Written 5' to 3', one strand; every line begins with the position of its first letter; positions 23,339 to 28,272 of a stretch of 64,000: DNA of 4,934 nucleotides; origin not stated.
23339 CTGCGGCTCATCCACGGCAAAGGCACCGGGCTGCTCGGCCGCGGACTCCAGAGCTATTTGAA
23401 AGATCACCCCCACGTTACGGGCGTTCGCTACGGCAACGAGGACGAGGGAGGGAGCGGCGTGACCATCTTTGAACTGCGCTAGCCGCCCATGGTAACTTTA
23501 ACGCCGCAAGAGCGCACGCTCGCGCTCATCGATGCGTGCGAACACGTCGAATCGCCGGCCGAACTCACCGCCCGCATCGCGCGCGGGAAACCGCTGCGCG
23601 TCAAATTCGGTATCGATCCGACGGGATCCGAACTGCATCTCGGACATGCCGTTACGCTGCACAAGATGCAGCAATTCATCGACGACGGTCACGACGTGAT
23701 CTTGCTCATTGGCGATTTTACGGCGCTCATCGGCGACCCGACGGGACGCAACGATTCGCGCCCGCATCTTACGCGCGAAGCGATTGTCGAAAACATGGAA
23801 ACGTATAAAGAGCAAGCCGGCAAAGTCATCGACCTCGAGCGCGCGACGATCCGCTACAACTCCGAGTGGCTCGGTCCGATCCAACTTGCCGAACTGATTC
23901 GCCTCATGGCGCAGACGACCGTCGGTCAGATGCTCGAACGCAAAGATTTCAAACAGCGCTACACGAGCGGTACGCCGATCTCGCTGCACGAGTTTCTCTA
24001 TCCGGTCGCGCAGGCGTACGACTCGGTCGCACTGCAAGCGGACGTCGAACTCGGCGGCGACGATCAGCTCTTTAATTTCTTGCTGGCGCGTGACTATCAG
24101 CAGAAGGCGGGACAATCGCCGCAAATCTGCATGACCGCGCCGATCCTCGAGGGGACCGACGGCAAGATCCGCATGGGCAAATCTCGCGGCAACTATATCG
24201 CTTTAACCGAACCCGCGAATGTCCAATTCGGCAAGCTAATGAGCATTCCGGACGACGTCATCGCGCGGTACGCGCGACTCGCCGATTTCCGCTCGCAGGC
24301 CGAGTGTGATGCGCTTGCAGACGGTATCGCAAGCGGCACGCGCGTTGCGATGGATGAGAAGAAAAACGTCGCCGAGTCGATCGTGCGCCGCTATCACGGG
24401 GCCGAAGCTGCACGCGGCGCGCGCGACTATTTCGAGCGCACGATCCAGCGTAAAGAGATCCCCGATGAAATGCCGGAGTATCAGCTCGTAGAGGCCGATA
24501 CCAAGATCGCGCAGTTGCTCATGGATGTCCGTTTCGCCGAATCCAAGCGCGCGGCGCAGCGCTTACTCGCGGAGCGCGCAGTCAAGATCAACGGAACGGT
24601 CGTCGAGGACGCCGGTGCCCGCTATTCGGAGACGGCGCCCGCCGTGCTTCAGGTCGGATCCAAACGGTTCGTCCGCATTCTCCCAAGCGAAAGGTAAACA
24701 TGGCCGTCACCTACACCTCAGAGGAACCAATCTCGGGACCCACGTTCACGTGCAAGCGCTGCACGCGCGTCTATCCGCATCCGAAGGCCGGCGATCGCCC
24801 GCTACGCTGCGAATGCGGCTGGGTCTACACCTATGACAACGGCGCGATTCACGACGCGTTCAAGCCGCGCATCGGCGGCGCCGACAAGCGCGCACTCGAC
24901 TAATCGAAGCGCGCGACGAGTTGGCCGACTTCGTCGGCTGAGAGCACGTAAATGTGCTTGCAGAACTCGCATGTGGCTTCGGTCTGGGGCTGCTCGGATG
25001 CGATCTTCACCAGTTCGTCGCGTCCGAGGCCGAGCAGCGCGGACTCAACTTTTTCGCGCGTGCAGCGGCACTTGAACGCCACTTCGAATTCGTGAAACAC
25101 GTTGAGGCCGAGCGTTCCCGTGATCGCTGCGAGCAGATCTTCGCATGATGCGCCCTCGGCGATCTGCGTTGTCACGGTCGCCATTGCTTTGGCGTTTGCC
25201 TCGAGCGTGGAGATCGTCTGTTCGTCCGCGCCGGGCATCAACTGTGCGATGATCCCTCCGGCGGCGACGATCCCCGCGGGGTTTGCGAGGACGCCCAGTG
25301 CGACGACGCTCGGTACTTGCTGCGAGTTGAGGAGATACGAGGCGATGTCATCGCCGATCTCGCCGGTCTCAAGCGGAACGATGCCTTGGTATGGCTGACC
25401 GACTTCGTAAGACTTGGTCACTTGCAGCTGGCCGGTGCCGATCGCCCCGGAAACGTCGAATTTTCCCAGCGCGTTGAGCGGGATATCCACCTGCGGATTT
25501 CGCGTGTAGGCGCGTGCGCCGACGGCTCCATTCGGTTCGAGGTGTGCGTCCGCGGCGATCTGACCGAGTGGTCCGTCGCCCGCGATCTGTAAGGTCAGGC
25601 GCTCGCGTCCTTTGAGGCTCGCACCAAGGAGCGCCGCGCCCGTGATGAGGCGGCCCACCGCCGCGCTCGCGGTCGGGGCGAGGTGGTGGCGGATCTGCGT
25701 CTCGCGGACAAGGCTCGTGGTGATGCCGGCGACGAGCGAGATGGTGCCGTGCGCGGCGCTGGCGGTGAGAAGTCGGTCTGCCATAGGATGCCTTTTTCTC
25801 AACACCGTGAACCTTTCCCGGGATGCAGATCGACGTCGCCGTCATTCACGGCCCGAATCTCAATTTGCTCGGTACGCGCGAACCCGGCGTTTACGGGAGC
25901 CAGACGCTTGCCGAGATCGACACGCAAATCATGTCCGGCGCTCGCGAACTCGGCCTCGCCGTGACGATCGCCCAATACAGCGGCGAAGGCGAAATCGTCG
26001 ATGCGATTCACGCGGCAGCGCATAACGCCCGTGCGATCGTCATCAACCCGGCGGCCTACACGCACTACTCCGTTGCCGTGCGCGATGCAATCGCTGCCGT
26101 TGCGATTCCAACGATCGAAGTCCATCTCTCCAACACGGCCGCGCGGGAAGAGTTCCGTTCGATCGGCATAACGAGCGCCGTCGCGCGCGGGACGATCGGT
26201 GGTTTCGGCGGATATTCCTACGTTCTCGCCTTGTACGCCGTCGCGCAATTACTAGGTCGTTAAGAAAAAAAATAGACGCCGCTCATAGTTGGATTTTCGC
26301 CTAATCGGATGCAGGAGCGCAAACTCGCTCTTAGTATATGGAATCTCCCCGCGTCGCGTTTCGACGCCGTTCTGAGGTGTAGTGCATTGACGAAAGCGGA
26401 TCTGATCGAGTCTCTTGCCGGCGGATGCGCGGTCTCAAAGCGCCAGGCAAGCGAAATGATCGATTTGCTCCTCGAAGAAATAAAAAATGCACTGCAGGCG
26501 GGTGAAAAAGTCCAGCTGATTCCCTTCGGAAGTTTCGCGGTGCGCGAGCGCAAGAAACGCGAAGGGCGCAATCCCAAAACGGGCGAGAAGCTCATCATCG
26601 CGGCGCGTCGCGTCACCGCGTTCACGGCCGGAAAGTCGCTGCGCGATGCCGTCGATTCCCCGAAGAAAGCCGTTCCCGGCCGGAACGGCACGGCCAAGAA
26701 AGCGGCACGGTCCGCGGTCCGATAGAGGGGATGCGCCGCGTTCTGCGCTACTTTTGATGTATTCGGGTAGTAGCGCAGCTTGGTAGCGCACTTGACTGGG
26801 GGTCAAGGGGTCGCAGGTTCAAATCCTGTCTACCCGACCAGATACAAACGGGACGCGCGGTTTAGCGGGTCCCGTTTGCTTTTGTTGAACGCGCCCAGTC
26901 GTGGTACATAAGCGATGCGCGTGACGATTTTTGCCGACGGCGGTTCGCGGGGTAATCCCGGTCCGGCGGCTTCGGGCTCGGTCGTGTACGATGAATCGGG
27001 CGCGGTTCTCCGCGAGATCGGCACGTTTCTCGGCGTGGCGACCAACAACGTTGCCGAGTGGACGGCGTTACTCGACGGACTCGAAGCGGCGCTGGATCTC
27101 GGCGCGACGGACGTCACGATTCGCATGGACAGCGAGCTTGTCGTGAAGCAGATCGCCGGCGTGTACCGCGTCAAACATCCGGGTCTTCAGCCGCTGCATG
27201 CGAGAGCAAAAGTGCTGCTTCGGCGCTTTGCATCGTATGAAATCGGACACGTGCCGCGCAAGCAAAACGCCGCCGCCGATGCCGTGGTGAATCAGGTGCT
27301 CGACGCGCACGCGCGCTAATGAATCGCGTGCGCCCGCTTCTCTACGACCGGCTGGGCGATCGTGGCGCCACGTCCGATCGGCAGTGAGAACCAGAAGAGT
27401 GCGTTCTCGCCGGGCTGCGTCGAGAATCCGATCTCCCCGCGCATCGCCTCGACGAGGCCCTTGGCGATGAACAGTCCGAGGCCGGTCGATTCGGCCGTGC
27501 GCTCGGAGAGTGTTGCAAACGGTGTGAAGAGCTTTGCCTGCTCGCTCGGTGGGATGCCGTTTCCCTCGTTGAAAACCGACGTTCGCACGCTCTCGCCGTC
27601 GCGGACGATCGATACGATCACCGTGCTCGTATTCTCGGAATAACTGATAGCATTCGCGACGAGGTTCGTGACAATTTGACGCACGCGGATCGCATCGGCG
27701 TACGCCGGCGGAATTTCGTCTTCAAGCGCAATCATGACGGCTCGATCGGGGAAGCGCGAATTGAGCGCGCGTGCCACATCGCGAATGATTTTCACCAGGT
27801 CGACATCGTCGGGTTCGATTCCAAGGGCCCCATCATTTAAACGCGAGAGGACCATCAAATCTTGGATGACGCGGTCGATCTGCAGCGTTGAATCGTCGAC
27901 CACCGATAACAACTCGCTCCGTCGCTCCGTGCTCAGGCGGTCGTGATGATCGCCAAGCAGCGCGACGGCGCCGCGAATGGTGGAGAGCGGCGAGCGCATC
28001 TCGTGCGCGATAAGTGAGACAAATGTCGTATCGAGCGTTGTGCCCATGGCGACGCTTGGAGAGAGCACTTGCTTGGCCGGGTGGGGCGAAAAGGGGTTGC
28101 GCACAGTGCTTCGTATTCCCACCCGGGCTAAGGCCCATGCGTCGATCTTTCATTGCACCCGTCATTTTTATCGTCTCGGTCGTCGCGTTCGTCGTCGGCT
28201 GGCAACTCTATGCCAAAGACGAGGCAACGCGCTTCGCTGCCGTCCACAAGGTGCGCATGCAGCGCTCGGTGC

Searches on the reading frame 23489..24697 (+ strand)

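Call 40: search_protein_families(library=pfam, proteins=[window:23489-24697:+], max_evalue=0.001)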
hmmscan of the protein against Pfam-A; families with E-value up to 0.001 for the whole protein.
window:23489-24697:+ (402 aa): 3 families
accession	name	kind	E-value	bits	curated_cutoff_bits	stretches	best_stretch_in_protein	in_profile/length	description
PF00579.31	tRNA-synt_1b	-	8.7e-71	239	21.1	1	33-317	3-289/292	tRNA synthetases class I (W and Y)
PF22421.1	SYY_C-terminal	-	4.1e-08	33.4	27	1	324-381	5-62/83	Tyrosine--tRNA ligase SYY-like C-terminal domain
PF01479.30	S4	-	3.6e-07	30.3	22.8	1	347-378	10-41/48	S4 domain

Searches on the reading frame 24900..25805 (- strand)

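Call 40: search_protein_families(library=pfam, proteins=[window:24900-25805:-], max_evalue=0.001)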
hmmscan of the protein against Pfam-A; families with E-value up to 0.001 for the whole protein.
window:24900-25805:- (301 aa): 1 family
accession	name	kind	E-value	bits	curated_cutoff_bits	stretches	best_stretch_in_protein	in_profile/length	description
PF01430.24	HSP33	-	2.4e-82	276.9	21.4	1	10-288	1-272/273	Hsp33 protein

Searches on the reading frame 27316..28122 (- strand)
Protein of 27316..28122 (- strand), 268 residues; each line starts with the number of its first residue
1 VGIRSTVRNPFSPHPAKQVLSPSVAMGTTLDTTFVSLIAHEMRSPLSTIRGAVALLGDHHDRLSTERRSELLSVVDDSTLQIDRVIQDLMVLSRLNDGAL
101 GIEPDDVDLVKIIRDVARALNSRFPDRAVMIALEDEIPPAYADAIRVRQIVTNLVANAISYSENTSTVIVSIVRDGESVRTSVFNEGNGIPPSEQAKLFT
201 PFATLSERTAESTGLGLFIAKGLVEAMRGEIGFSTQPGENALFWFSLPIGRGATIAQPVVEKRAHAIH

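Call 40: search_protein_families(library=pfam, proteins=[window:27316-28122:-], max_evalue=0.001)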
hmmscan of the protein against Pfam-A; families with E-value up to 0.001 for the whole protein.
window:27316-28122:- (268 aa): 3 families
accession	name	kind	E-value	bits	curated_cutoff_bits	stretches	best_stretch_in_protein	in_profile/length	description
PF02518.31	HATPase_c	-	5.2e-23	82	26.4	1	143-249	2-109/111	Histidine kinase-, DNA gyrase B-, and HSP90-like ATPase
PF00512.31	HisKA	-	3.1e-13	50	26.9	1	33-98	4-66/66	His Kinase A (phospho-acceptor) domain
PF13581.12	HATPase_c_2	-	1.7e-06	28.5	27.4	1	142-227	27-112/127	Histidine kinase-like ATPase domain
